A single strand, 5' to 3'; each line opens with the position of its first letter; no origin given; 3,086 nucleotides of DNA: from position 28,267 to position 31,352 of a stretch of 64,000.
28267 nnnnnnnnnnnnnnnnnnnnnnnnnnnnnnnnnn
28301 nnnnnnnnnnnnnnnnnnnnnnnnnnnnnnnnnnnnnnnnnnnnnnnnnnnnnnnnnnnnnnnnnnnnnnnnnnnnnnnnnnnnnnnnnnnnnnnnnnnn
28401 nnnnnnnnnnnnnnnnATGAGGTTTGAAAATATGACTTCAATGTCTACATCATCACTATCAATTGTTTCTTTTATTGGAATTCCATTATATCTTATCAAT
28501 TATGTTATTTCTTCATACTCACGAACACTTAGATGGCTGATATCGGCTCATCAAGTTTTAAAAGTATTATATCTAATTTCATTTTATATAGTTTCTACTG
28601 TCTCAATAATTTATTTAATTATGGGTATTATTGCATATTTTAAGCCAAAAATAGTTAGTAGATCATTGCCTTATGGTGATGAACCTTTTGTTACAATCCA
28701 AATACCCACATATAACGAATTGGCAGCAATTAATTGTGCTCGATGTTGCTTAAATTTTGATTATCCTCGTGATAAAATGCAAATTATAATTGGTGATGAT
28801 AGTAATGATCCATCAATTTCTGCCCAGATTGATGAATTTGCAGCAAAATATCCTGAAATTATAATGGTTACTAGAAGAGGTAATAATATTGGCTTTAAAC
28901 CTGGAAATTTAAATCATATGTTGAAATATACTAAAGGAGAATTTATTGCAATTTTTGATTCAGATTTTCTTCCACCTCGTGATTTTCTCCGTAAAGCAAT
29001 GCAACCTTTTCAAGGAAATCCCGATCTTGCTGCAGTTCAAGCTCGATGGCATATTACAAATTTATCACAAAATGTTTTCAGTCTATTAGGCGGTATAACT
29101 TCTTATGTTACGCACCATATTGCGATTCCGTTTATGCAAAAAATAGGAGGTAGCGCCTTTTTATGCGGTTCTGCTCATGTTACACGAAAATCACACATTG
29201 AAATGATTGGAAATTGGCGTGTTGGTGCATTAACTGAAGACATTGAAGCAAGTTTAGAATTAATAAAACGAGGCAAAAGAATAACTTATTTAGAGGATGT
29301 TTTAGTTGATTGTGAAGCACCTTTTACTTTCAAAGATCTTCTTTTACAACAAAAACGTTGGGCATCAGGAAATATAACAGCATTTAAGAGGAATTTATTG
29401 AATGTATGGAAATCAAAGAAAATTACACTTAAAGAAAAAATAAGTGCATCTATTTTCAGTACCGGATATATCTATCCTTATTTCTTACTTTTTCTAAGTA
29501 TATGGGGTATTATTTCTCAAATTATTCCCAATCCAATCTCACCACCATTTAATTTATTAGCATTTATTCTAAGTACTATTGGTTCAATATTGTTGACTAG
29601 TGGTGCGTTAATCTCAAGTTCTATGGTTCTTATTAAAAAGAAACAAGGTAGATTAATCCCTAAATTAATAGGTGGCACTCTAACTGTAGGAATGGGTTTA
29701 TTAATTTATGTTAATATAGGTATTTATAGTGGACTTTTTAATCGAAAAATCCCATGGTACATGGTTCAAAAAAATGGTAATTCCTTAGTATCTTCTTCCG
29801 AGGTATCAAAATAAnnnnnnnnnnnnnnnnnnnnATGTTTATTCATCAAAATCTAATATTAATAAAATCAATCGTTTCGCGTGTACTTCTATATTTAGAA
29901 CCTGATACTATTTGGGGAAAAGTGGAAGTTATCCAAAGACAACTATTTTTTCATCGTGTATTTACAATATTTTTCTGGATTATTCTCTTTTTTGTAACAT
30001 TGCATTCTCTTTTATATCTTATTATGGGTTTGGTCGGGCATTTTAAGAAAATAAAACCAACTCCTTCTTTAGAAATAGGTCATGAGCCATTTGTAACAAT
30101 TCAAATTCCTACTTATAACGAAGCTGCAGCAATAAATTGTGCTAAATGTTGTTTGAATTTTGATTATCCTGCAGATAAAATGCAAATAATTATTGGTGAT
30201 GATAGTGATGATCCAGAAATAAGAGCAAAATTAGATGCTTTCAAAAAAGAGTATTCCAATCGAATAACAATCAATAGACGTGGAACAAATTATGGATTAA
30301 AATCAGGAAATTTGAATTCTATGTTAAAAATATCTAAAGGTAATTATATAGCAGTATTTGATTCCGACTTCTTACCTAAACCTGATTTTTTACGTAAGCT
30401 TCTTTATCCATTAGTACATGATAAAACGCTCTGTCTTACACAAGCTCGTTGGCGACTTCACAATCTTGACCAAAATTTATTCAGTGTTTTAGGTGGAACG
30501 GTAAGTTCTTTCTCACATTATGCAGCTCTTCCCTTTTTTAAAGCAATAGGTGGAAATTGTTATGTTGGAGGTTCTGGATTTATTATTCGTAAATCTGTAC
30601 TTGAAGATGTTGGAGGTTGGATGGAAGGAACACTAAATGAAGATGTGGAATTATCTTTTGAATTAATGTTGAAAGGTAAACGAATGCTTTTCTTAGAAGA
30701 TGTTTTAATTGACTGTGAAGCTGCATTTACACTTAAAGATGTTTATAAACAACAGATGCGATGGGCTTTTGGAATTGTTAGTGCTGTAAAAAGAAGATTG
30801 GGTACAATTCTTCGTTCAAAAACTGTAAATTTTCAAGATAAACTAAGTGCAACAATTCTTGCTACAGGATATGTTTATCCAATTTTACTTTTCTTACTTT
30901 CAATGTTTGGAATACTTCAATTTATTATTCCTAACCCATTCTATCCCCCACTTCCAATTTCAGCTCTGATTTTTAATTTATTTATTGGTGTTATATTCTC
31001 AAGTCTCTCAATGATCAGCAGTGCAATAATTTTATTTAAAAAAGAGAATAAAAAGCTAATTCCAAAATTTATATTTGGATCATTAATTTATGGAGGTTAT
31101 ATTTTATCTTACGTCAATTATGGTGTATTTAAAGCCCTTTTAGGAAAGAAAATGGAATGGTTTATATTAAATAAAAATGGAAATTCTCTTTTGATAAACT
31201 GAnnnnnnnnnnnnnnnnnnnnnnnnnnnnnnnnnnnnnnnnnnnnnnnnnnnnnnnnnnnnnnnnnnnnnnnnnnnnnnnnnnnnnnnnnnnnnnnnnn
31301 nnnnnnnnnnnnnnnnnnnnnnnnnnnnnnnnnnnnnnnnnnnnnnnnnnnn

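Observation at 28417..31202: Tandem processive GT2 synthases with QxxRW motif, with a membrane-anchored GH18 nearby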

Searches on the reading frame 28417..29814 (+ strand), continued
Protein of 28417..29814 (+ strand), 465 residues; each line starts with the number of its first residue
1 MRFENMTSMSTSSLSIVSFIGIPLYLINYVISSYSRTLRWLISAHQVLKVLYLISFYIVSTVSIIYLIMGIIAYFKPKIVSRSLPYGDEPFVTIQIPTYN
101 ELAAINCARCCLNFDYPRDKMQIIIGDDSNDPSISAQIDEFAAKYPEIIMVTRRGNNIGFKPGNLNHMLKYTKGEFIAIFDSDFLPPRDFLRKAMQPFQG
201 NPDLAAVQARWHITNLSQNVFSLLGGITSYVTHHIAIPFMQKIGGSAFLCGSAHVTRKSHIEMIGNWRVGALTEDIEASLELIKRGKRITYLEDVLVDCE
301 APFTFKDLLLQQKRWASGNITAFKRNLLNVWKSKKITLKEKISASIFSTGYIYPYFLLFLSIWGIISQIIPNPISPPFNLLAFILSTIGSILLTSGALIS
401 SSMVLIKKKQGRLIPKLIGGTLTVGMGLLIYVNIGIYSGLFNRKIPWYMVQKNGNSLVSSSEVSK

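Call 64: search_dna_similar(query=window:28417-29814:+, collection=plasmids, mode=protein, max_rows=60, max_evalue=0.000001, rows=spread)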
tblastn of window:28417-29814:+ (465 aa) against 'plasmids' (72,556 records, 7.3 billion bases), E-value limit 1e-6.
Records with a match: 762; places in all: 793; records where one place covers at least 80% of the query: 1.
Best place of each record, by identity: <60% 762.
By first word of the organism name: Escherichia 160; Ralstonia 129; Sinorhizobium 94; Rhizobium 82; Agrobacterium 31; Bradyrhizobium 27; Klebsiella 17; Ensifer 15; Lactiplantibacillus 14; Enterobacter 11; and 75 more.
By predicted mobility (MOB-suite, as given by PLSDB): non-mobilizable 330; mobilizable 305; conjugative 127.
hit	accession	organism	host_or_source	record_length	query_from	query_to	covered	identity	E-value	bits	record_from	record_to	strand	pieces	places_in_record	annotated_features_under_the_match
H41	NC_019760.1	Allocoleopsis franciscana PCC 7113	-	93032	50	359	67%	30.6%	2e-24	114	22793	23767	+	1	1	glycosyltransferase family 2 protein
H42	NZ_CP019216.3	Escherichia coli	Culture,Sewage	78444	22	324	65%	29.9%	3e-20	102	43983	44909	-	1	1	bcsA: UDP-forming cellulose synthase catalytic subunit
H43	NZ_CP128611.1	Escherichia coli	Homo sapiens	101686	22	324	65%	29.9%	3e-20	102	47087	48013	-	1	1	bcsA: UDP-forming cellulose synthase catalytic subunit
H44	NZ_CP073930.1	Escherichia coli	Poultry,pure culture,Cloacal sample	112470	22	324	65%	29.9%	3e-20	102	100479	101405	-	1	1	bcsA: UDP-forming cellulose synthase catalytic subunit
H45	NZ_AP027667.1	Escherichia coli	Homo sapiens,whole organism,feces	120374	22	324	65%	29.9%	3e-20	102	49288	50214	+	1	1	bcsA: UDP-forming cellulose synthase catalytic subunit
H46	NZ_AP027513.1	Escherichia coli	Homo sapiens,whole organism,feces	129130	22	324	65%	29.9%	3e-20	102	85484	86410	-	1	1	bcsA: UDP-forming cellulose synthase catalytic subunit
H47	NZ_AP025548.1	Escherichia coli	Homo sapiens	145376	22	324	65%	29.9%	3e-20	102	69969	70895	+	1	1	bcsA: UDP-forming cellulose synthase catalytic subunit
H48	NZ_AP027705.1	Escherichia coli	Homo sapiens,whole organism,feces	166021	22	324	65%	29.9%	3e-20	102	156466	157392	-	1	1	bcsA: UDP-forming cellulose synthase catalytic subunit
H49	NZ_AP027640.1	Escherichia coli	-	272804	22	324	65%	29.9%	3e-20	102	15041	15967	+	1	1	bcsA: UDP-forming cellulose synthase catalytic subunit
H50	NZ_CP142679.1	Escherichia coli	goose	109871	22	324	65%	29.9%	3e-20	101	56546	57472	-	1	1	bcsA: UDP-forming cellulose synthase catalytic subunit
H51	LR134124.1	Klebsiella aerogenes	not available: to be reported later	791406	28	342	61%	30.3%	2e-19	122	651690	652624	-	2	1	bcsA_2: Cellulose synthase catalytic subunit [UDP-forming] | bcsA_1: Cellulose synthase catalytic subunit [UDP-forming]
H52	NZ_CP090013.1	Staphylococcus hominis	Homo sapiens,skin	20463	87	360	59%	30.6%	2e-15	87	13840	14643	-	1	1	icaA: poly-beta-1,6 N-acetyl-D-glucosamine synthase IcaA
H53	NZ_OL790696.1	Escherichia coli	-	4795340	28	324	64%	27.8%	2e-21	105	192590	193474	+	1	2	none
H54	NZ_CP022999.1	Rhizobium sp. 11515TR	Cell culture,agricultural soil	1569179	50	355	66%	26.7%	2e-21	105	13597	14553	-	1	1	none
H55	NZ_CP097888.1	Staphylococcus arlettae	Homo sapiens,Conjunctival secretion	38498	65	358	63%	27.5%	2e-11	74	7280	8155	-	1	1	icaA: poly-beta-1,6 N-acetyl-D-glucosamine synthase IcaA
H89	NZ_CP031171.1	Levilactobacillus brevis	Beer Keg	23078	79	348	58%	25.5%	1e-12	78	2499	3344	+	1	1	glycosyltransferase family 2 protein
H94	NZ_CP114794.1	Escherichia coli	single cell,soil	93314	81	355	59%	23.5%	2e-8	64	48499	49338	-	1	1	pgaC: poly-beta-1,6-N-acetyl-D-glucosamine synthase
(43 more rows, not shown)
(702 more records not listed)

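Call 69: get_annotated_region(hit=H41, flank=4000)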
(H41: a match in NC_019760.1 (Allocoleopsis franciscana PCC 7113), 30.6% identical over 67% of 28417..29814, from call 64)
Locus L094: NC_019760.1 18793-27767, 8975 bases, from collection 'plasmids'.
description: Allocoleopsis franciscana PCC 7113 plasmid pMIC7113.02, complete sequence
organism: Allocoleopsis franciscana PCC 7113 (NCBI taxid 1173027)
taxonomy: Bacteria; Cyanobacteriota; Cyanophyceae; Coleofasciculales; Coleofasciculaceae; Allocoleopsis; Allocoleopsis franciscana; Allocoleopsis franciscana PCC 7113
host: -; source: -; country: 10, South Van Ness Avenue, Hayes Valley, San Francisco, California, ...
typing (MOB-suite, as given by PLSDB): non-mobilizable
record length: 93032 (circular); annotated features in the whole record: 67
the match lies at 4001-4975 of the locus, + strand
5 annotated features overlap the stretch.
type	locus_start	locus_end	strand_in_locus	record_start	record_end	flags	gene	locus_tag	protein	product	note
CDS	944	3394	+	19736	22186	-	-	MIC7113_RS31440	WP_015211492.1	cellulose biosynthesis cyclic di-GMP-binding regulatory protein BcsB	-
CDS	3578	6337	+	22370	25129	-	-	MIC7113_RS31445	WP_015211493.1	glycosyltransferase family 2 protein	-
CDS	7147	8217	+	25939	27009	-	-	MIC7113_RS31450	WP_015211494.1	response regulator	GO:0000160 - phosphorelay signal transduction system [Evidence IEA]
CDS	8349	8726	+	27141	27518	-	-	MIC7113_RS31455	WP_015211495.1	response regulator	GO:0000160 - phosphorelay signal transduction system [Evidence IEA]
CDS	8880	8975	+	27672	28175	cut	-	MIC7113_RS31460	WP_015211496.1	chemotaxis protein CheW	GO:0006935 - chemotaxis [Evidence IEA]; GO:0007165 - signal transduction [Evidence IEA]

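Call 75: get_annotated_region(hit=H52, flank=1500)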
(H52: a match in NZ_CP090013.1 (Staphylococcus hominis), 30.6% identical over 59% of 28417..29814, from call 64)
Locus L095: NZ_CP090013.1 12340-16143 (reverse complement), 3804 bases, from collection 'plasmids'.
description: Staphylococcus hominis strain acrlg plasmid unnamed2, complete sequence
organism: Staphylococcus hominis (NCBI taxid 1290)
taxonomy: Bacteria; Bacillota; Bacilli; Bacillales; Staphylococcaceae; Staphylococcus; Staphylococcus hominis
host: -; source: Homo sapiens,skin; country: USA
typing (MOB-suite, as given by PLSDB): mobilizable; replicon rep_cluster_1110; relaxase MOBQ
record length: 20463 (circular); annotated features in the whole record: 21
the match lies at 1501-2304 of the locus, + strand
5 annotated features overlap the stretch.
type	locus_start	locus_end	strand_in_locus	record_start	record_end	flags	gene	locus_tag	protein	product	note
CDS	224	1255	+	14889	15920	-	-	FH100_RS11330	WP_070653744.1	family 20 glycosylhydrolase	GO:0005975 - carbohydrate metabolic process [Evidence IEA]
CDS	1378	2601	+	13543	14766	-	icaA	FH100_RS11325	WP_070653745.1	poly-beta-1,6 N-acetyl-D-glucosamine synthase IcaA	-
CDS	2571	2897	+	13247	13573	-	icaD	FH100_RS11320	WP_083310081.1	intracellular adhesion protein IcaD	GO:0045226 - extracellular polysaccharide biosynthetic process [Evidence IEA]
CDS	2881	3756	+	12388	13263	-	icaB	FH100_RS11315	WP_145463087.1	intercellular adhesin biosynthesis polysaccharide N-deacetylase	GO:0045226 - extracellular polysaccharide biosynthetic process [Evidence IEA]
CDS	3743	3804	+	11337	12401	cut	icaC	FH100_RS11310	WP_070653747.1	polysaccharide intercellular adhesin biosynthesis/export protein IcaC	-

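Call 76: get_annotated_region(hit=H94, flank=1500)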
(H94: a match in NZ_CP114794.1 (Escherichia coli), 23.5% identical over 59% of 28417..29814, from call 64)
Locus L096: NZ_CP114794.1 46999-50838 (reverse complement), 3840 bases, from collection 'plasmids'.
description: Escherichia coli strain T2 plasmid p2, complete sequence
organism: Escherichia coli (NCBI taxid 562)
taxonomy: Bacteria; Pseudomonadota; Gammaproteobacteria; Enterobacterales; Enterobacteriaceae; Escherichia; Escherichia coli
host: -; source: single cell,soil; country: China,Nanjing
typing (MOB-suite, as given by PLSDB): mobilizable; replicon IncY
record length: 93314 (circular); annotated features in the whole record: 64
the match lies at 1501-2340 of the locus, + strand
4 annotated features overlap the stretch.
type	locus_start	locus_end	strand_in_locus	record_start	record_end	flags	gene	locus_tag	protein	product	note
CDS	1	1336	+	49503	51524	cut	pgaB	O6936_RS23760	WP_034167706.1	poly-beta-1,6-N-acetyl-D-glucosamine N-deacetylase PgaB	-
CDS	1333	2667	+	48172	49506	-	pgaC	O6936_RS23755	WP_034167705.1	poly-beta-1,6-N-acetyl-D-glucosamine synthase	GO:0042710 - biofilm formation [Evidence IEA]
CDS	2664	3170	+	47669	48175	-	pgaD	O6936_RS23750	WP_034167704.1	poly-beta-1,6-N-acetyl-D-glucosamine biosynthesis protein PgaD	GO:0042710 - biofilm formation [Evidence IEA]; GO:0000271 - polysaccharide biosynthetic process [Evidence IEA]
CDS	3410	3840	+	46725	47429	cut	-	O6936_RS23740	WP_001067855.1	IS6-like element IS26 family transposase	-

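Call 77: get_annotated_region(hit=H42, flank=2500)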
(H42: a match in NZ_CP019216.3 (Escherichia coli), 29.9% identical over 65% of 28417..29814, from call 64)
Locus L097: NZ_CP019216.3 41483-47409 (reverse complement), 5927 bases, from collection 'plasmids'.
description: Escherichia coli strain WCHEC050613 plasmid p2_050613, complete sequence
organism: Escherichia coli (NCBI taxid 562)
taxonomy: Bacteria; Pseudomonadota; Gammaproteobacteria; Enterobacterales; Enterobacteriaceae; Escherichia; Escherichia coli
host: -; source: Culture,Sewage; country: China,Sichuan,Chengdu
typing (MOB-suite, as given by PLSDB): non-mobilizable; replicon IncHI1B
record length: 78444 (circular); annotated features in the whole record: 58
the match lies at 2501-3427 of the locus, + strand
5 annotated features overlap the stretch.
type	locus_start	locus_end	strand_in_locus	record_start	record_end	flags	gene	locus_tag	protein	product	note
CDS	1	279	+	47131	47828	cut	-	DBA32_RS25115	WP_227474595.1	IS1 family transposase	-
CDS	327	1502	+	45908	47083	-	-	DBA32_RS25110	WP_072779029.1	GGDEF domain-containing protein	-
CDS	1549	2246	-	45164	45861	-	-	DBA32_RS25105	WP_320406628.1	IS1 family transposase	-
CDS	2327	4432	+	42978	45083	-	bcsA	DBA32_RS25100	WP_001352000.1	UDP-forming cellulose synthase catalytic subunit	GO:0030244 - cellulose biosynthetic process [Evidence IEA]; GO:0006011 - UDP-glucose metabolic process [Evidence IEA]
CDS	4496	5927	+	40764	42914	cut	-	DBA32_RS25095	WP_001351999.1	cellulose biosynthesis cyclic di-GMP-binding regulatory protein BcsB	-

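Call 78: get_annotated_region(hit=H89, flank=1500)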
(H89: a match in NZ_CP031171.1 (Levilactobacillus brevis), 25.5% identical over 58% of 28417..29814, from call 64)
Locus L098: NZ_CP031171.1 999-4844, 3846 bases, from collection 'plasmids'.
description: Levilactobacillus brevis strain UCCLBBS124 plasmid pUCCLBBS124_B, complete sequence
organism: Levilactobacillus brevis (NCBI taxid 1580)
taxonomy: Bacteria; Bacillota; Bacilli; Lactobacillales; Lactobacillaceae; Levilactobacillus; Levilactobacillus brevis
host: -; source: Beer Keg; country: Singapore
typing (MOB-suite, as given by PLSDB): mobilizable; replicon rep_cluster_1229; relaxase MOBQ
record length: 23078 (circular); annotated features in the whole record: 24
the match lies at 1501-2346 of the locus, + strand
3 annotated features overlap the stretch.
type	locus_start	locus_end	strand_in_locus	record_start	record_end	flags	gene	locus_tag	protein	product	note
CDS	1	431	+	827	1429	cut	-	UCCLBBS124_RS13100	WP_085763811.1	DUF536 domain-containing protein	-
CDS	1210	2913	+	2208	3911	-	-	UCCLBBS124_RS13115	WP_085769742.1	glycosyltransferase family 2 protein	-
CDS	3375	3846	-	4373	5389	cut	-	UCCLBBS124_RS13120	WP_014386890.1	IS30 family transposase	-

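Call 88: search_protein_families(library=pfam, proteins=[L078:7809-9935:+, L078:6470-7678:+, L078:11264-12892:-, L054:7787-11185:+, L065:11602-12348:+], max_evalue=0.01)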
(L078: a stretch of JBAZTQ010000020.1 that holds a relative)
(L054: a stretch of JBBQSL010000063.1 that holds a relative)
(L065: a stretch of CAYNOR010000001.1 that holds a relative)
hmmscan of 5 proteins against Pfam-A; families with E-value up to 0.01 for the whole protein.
L078:7809-9935:+ (708 aa): 2 families
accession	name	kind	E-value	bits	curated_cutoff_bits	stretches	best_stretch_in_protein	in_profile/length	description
PF03449.20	GreA_GreB_N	-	2.7e-13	50.3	24.5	1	548-613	4-69/71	Transcription elongation factor, N-terminal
PF01272.25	GreA_GreB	-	3.6e-11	43.3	26.9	1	632-696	12-76/77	Transcription elongation factor, GreA/GreB, C-term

L078:6470-7678:+ (402 aa): 0 families

L078:11264-12892:- (542 aa): 1 family
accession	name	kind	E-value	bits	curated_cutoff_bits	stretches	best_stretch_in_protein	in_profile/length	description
PF00150.24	Cellulase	-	4.5e-13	49.8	23.5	1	152-491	28-267/272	Cellulase (glycosyl hydrolase family 5)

L054:7787-11185:+ (1132 aa): 6 families
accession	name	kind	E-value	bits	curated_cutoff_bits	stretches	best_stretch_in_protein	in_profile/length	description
PF02574.22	S-methyl_trans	-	1.2e-77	262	22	1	12-300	1-281/283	Homocysteine S-methyltransferase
PF00809.28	Pterin_bind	-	6.2e-39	134.5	25.5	1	345-577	1-244/244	Pterin binding enzyme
PF02965.22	Met_synt_B12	-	3.4e-25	89.5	25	1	940-1132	49-257/273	Vitamin B12 dependent methionine synthase, activation domain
PF02607.22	B12-binding_2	-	2.7e-17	63.1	23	1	635-705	4-74/74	B12 binding domain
PF02310.24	B12-binding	-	4e-17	62.6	32.1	1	720-811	3-96/121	B12 binding domain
PF03599.22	CdhD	-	0.0018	17.5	24.8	1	397-529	84-197/387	CO dehydrogenase/acetyl-CoA synthase delta subunit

L065:11602-12348:+ (248 aa): 8 families
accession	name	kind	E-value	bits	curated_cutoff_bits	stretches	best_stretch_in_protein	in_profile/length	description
PF07719.23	TPR_2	-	2.2e-08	34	27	0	122-154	2-34/34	Tetratricopeptide repeat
PF13181.12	TPR_8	-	6.7e-06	26.3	25.7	0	121-154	1-34/34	Tetratricopeptide repeat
PF13428.12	TPR_14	-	1.5e-05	25.7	23.5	0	134-163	14-43/44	Tetratricopeptide repeat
PF14559.12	TPR_19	-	5.5e-05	23.9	25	0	137-165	7-35/68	Tetratricopeptide repeat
PF00515.34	TPR_1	-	7.2e-05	22.9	27.8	0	177-194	17-34/34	Tetratricopeptide repeat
PF23914.1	TPR_CcmH_CycH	-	7.5e-05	23.1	42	1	123-219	52-142/158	Cytochrome c-type biogenesis protein H TPR domain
PF13424.12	TPR_12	-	0.0022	18.6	30.1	0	177-217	19-64/77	Tetratricopeptide repeat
PF13432.12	TPR_16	-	0.0026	18.6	32.7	0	137-194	13-64/65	Tetratricopeptide repeat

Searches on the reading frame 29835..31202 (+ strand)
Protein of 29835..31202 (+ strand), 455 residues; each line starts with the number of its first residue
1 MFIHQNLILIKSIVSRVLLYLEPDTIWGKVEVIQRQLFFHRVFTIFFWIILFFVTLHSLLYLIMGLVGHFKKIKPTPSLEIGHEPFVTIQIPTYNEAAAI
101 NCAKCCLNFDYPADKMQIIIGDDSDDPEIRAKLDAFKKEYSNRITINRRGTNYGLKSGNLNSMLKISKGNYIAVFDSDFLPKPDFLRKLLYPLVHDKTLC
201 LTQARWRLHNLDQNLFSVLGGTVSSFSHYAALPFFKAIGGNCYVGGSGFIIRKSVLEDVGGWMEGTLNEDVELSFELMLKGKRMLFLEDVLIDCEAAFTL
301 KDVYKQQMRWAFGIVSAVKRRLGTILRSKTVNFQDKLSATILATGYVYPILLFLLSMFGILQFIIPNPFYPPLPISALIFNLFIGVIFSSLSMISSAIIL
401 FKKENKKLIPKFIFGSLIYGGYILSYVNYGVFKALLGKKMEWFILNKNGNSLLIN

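Call 3: search_protein_families(library=pfam, proteins=[window:29835-31202:+], max_evalue=0.01)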
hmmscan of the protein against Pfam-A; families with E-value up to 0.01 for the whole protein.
window:29835-31202:+ (455 aa): 5 families
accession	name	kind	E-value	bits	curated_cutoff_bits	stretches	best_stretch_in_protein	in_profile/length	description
PF13641.12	Glyco_tranf_2_3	-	7.5e-24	85.4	27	1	87-313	3-230/230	Glycosyltransferase like family 2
PF13632.12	Glyco_trans_2_3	-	1.3e-22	81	27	1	171-364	1-183/198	Glycosyl transferase family group 2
PF00535.33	Glycos_transf_2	-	6.9e-17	62.3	23.3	1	89-206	2-117/168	Glycosyl transferase family 2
PF13506.12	Glyco_transf_21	-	1e-09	38.6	21.7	1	143-311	5-173/174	Glycosyl transferase family 21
PF03552.20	Cellulose_synt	-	0.001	18.1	24.7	1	261-384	416-543/722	Cellulose synthase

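Call 4: search_protein_families(library=ncbifam, proteins=[window:29835-31202:+], max_evalue=0.01)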
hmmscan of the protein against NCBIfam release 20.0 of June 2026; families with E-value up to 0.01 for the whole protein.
window:29835-31202:+ (455 aa): 17 families
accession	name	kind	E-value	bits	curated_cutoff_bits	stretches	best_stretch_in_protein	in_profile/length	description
TIGR03030.1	CelA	equivalog_domain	5.4e-34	117.3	699.1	1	37-351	80-412/714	UDP-forming cellulose synthase catalytic subunit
NF008558.0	PRK11498.1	equivalog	7.6e-26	90.3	992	1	40-357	225-544/872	UDP-forming cellulose synthase catalytic subunit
TIGR03937.1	PgaC_IcaA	equivalog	1.4e-24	86.8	422.3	1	49-412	10-365/407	poly-beta-1,6-N-acetyl-D-glucosamine synthase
TIGR03965.1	mycofact_glyco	equivalog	1.3e-14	54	280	1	84-345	73-332/467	mycofactocin biosynthesis glycosyltransferase MftF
TIGR03111.1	glyc2_xrt_Gpos1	hypoth_equivalog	4.2e-14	52.2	363.95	1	44-199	6-162/439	TIGR03111 family XrtG-associated glycosyltransferase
TIGR03472.1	HpnI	equivalog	2.3e-11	43.1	310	1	50-316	7-274/373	bacteriohopanetetrol glucosamine biosynthesis glycosyltransferase HpnI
NF053846.1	glyco_with_XrtP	equivalog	1.3e-10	40.6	520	1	230-340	210-323/440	XrtP-associated glycosyltransferase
NF047683.1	TeichurnBiosyTuaG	equivalog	7e-07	29.1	400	1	83-191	4-109/252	teichuronic acid biosynthesis protein TuaG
NF041875.1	EPS_EpsD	equivalog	8.8e-07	28.6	370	1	88-289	2-201/325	exopolysaccharide biosynthesis glycosyltransferase EpsD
TIGR04242.1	nodulat_NodC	equivalog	6.9e-06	25.3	550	1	78-191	41-154/395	chitooligosaccharide synthase NodC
TIGR04283.1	glyco_like_mftF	equivalog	8.2e-05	22.3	182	1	88-291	2-182/221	TIGR04283 family arsenosugar biosynthesis glycosyltransferase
NF053739.1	GlytfEpsEBac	equivalog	0.00021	20.3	450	1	115-182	30-96/265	glycosyltransferase EpsE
NF003962.0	PRK05454.2-5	equivalog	0.00024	19.8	328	1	10-208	63-271/641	glucans biosynthesis glucosyltransferase MdoH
NF007482.0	PRK10073.1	equivalog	0.00058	18.9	423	1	85-191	6-108/334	glycosyltransferase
TIGR04440.1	glyco_TIGR04440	domain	0.0011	18.8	70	1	87-200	2-113/215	TIGR00180 family glycosyltransferase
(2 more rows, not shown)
